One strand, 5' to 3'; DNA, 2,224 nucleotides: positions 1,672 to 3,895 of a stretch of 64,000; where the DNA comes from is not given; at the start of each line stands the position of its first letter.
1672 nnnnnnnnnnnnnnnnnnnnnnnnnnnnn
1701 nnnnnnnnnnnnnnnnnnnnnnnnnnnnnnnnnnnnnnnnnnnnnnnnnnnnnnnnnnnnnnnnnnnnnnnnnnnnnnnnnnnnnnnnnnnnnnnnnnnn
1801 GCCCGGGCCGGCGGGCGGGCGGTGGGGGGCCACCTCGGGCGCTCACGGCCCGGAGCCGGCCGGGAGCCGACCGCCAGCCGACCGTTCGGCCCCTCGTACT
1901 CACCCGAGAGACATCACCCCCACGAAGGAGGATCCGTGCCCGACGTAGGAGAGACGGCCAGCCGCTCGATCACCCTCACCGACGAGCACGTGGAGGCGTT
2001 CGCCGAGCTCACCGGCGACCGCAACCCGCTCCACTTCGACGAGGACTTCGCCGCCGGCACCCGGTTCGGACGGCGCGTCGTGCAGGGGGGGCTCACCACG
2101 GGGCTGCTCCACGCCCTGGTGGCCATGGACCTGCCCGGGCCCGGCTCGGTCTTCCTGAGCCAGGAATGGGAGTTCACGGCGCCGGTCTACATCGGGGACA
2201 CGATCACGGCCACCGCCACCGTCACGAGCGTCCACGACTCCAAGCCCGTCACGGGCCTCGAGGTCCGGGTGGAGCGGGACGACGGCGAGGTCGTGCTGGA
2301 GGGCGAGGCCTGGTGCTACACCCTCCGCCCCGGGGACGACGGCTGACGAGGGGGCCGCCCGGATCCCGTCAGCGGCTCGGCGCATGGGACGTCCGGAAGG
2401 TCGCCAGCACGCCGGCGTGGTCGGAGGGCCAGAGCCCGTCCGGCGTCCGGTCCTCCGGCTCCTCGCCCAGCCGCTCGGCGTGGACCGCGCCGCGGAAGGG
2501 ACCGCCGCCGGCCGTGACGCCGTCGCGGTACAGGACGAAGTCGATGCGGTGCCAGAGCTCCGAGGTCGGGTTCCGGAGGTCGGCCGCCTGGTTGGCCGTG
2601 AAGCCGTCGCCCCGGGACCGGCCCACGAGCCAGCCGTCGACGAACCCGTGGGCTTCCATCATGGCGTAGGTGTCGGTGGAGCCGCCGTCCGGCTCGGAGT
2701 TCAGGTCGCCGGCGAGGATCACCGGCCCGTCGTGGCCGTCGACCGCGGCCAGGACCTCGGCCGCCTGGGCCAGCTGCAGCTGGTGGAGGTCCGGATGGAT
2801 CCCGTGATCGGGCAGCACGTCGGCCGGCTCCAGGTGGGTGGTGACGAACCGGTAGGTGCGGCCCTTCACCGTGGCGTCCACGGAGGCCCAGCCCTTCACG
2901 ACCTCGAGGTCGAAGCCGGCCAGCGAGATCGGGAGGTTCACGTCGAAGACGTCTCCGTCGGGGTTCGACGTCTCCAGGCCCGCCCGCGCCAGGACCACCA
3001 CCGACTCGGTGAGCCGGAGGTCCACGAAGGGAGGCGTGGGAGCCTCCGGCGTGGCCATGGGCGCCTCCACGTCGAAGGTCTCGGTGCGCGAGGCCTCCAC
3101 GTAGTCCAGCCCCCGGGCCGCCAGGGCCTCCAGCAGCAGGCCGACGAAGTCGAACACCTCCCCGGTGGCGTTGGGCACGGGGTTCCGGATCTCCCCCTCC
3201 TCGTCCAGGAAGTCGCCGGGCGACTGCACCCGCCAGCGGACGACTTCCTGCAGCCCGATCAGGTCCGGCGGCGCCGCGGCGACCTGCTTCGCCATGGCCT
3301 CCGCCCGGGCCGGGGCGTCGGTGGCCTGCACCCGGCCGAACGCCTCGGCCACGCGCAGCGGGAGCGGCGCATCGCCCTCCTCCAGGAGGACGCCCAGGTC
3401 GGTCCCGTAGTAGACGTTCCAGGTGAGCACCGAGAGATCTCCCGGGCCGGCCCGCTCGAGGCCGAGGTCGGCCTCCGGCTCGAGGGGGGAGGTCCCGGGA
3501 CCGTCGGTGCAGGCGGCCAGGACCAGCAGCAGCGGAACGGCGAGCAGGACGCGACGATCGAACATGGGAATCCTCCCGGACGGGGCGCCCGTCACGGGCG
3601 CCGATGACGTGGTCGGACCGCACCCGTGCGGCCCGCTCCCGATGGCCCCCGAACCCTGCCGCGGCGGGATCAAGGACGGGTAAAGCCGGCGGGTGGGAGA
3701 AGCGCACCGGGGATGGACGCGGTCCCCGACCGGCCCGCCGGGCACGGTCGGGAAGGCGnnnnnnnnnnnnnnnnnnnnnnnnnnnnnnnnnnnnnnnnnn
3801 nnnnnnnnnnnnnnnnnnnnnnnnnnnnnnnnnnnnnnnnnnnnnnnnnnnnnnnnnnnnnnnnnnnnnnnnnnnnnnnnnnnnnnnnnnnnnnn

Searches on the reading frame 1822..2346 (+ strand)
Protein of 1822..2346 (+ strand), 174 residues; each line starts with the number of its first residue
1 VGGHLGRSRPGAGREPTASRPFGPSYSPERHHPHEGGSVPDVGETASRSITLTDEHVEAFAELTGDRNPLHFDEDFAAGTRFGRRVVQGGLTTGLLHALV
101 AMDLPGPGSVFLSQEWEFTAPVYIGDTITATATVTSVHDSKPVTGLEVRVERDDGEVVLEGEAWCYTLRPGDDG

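Call 71: search_protein_families(library=pfam, proteins=[window:1822-2346:+], max_evalue=0.00001)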
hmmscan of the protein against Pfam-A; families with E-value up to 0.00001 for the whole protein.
window:1822-2346:+ (174 aa): 2 families
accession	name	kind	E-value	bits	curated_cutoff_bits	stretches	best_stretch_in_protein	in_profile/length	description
PF01575.25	MaoC_dehydratas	-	7.9e-23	80.8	27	1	46-149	12-116/123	MaoC like domain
PF13452.11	FAS1_DH_region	-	2.9e-10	40.8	22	1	45-145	7-110/132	FAS1-like, dehydratase domain region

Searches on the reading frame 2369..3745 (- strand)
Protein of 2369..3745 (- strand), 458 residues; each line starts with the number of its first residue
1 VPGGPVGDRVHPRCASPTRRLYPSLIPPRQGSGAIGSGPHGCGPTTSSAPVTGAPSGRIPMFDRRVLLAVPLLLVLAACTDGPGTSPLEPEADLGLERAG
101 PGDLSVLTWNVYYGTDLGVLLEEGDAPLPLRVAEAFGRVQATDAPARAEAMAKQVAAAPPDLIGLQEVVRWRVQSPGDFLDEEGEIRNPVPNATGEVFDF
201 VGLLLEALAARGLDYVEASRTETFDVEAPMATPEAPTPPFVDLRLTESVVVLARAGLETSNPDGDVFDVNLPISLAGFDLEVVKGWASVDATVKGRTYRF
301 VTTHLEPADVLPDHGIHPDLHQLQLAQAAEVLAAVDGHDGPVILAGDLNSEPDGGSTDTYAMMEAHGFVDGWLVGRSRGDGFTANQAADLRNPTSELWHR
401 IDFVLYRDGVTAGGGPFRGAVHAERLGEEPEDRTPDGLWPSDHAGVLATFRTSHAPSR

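Call 71: search_protein_families(library=pfam, proteins=[window:2369-3745:-], max_evalue=0.00001)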
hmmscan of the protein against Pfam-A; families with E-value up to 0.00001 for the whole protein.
window:2369-3745:- (458 aa): 1 family
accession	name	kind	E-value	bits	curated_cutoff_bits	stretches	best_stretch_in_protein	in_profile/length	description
PF03372.29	Exo_endo_phos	-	4.6e-16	59.6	24.5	1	107-443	1-225/225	Endonuclease/Exonuclease/phosphatase family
